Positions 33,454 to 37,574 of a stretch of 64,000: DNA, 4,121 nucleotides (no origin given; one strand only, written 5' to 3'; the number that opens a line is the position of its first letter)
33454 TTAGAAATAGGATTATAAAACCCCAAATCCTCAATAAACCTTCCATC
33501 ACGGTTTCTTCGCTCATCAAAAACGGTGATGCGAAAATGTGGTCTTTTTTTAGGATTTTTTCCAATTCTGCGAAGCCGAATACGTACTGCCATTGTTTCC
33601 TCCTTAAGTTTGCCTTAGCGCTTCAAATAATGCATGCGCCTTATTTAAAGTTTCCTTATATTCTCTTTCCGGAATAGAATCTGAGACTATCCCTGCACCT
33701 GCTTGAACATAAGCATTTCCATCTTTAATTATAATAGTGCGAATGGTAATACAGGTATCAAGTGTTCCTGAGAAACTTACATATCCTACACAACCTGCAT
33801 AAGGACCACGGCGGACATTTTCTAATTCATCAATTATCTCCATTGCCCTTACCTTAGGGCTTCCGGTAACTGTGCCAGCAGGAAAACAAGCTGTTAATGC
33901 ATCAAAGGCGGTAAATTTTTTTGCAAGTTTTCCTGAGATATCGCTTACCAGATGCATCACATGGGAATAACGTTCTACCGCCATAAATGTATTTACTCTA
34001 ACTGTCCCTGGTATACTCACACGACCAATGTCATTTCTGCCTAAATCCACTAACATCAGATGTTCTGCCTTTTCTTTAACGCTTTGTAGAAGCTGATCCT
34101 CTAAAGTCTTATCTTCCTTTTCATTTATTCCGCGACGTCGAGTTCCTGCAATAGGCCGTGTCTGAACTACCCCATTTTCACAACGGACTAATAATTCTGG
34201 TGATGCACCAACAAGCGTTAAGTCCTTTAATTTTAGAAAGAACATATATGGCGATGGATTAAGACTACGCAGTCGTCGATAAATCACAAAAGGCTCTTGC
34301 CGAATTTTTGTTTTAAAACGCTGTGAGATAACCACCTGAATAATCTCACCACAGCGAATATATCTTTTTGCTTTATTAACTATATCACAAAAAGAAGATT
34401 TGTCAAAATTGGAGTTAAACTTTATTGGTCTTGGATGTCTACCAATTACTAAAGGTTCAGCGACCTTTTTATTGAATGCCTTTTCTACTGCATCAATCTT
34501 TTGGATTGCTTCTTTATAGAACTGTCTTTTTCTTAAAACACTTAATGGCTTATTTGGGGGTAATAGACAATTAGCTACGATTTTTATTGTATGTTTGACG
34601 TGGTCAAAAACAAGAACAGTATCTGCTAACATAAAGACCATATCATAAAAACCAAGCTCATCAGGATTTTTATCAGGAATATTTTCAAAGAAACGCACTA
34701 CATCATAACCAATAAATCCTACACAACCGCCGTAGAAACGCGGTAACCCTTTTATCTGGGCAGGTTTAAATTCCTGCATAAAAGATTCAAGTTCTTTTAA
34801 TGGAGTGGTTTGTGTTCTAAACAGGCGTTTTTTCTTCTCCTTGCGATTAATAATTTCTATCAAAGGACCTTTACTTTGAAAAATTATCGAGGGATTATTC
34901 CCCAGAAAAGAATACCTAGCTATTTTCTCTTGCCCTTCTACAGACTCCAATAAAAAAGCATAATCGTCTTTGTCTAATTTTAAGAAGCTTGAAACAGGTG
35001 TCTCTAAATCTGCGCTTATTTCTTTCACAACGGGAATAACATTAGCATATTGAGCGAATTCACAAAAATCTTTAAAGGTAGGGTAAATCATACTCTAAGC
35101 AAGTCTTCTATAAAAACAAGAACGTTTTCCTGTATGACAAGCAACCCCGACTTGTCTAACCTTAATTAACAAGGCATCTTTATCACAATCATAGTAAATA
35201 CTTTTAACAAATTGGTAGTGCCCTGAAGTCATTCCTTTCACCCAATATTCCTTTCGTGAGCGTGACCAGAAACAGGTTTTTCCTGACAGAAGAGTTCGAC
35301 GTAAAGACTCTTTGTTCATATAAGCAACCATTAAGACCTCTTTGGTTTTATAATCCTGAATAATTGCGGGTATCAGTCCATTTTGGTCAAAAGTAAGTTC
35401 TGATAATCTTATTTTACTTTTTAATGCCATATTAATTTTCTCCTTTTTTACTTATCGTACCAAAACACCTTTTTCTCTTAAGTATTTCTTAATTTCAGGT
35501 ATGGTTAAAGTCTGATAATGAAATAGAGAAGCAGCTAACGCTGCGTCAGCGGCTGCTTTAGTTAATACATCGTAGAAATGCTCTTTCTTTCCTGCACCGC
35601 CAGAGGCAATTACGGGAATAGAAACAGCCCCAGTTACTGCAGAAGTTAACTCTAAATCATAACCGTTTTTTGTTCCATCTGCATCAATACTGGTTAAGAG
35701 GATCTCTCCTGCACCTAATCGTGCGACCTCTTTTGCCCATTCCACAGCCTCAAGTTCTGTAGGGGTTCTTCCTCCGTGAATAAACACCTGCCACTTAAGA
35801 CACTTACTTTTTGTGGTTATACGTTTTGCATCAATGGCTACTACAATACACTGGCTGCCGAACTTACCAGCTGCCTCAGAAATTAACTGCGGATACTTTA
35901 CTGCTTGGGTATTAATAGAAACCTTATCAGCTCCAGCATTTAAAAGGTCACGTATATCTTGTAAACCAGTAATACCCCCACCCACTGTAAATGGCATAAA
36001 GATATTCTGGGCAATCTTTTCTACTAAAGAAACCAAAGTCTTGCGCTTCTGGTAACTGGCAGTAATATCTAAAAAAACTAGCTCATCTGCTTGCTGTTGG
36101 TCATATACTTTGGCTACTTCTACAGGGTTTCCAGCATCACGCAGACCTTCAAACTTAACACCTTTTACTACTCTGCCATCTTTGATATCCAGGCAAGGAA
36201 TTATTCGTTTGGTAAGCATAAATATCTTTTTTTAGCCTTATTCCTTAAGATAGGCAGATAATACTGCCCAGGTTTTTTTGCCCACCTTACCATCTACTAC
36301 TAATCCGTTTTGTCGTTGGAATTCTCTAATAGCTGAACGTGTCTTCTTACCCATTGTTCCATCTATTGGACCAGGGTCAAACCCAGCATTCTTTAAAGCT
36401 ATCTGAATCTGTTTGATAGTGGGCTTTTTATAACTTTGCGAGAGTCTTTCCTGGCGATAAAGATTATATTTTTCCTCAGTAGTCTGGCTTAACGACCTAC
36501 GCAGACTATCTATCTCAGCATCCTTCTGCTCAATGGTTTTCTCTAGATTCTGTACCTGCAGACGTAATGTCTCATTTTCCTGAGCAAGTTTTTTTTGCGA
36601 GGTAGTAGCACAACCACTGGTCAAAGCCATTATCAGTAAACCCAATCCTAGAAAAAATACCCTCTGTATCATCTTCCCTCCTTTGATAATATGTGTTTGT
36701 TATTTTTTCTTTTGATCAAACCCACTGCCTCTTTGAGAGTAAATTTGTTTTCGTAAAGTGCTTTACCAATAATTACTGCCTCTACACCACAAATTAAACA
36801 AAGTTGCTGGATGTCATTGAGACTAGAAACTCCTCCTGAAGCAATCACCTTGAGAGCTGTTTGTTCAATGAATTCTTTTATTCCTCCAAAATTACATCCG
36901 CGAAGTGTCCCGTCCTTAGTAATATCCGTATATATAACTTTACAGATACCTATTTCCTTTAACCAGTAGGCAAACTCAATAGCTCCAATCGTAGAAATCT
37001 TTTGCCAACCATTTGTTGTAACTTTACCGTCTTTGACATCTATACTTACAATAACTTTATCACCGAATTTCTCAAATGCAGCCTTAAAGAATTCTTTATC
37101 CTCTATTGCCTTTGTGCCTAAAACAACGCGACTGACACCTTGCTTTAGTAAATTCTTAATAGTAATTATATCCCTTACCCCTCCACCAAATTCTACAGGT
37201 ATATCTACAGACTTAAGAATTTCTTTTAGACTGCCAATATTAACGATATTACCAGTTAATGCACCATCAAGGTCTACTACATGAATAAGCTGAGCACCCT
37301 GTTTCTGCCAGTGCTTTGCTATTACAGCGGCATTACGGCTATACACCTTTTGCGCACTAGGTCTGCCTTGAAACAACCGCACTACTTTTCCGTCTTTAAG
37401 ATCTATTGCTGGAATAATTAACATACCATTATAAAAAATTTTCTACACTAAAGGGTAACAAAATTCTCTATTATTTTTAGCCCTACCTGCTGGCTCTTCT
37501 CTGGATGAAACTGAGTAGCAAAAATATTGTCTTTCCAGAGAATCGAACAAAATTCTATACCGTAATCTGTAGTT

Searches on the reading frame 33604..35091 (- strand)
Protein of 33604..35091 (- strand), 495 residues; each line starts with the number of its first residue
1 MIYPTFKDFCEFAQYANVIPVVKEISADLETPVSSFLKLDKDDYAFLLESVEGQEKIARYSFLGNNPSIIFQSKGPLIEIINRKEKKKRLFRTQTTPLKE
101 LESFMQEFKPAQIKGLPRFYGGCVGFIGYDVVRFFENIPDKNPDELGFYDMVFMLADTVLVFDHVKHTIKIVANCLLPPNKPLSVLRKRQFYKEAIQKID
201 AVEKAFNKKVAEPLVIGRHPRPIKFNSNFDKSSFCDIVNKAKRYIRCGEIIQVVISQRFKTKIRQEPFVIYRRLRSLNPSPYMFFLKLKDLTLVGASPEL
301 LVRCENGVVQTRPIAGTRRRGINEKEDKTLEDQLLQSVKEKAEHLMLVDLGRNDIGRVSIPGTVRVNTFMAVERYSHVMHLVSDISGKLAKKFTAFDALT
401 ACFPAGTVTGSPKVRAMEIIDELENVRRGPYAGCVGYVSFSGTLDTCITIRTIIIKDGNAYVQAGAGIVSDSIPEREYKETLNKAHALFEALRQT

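Call 48: search_protein_families(library=pfam, proteins=[window:33604-35091:-], max_evalue=0.00001)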
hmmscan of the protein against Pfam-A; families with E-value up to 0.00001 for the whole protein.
window:33604-35091:- (495 aa): 2 families
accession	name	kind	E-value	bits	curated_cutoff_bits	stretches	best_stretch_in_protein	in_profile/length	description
PF00425.24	Chorismate_bind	-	6.5e-94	314.7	27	1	231-484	2-257/257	chorismate binding enzyme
PF04715.19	Anth_synt_I_N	-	3.4e-37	128.2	23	1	28-169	1-138/140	Anthranilate synthase component I, N terminal region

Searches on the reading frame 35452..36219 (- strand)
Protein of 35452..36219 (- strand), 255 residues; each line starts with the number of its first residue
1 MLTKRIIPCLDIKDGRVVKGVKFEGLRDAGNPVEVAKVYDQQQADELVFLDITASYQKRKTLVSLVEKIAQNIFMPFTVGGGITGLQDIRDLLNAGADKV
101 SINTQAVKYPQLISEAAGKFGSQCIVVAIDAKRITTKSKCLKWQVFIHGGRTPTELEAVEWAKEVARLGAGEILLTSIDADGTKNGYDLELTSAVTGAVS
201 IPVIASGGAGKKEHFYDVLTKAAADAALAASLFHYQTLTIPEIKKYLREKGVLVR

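Call 48: search_protein_families(library=pfam, proteins=[window:35452-36219:-], max_evalue=0.00001)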
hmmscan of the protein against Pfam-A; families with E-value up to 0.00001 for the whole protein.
window:35452-36219:- (255 aa): 3 families
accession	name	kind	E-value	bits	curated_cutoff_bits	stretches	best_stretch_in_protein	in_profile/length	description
PF00977.27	His_biosynth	-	5.7e-85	284.8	23.6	1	5-238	1-227/228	Histidine biosynthesis protein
PF03060.21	NMO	-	5.4e-08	33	28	0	158-235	145-228/331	Nitronate monooxygenase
PF01207.24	Dus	-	4.2e-06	26.6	20.4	0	64-120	174-235/311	Dihydrouridine synthase (Dus)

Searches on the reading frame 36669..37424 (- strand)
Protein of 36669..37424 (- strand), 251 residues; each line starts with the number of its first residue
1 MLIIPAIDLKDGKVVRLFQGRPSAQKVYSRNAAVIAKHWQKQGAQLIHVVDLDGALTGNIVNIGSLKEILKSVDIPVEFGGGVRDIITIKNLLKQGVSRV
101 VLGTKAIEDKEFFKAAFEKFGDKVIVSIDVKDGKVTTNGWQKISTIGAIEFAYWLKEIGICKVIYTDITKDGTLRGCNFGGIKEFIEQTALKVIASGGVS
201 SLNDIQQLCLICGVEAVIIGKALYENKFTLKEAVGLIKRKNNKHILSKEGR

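Call 48: search_protein_families(library=pfam, proteins=[window:36669-37424:-], max_evalue=0.00001)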
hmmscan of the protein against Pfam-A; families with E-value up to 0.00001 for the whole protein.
window:36669-37424:- (251 aa): 2 families
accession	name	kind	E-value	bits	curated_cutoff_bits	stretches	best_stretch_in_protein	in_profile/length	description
PF00977.27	His_biosynth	-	1.4e-74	250.8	23.6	1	3-229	2-228/228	Histidine biosynthesis protein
PF01207.24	Dus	-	4.1e-08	33.2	20.4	0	177-241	171-234/311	Dihydrouridine synthase (Dus)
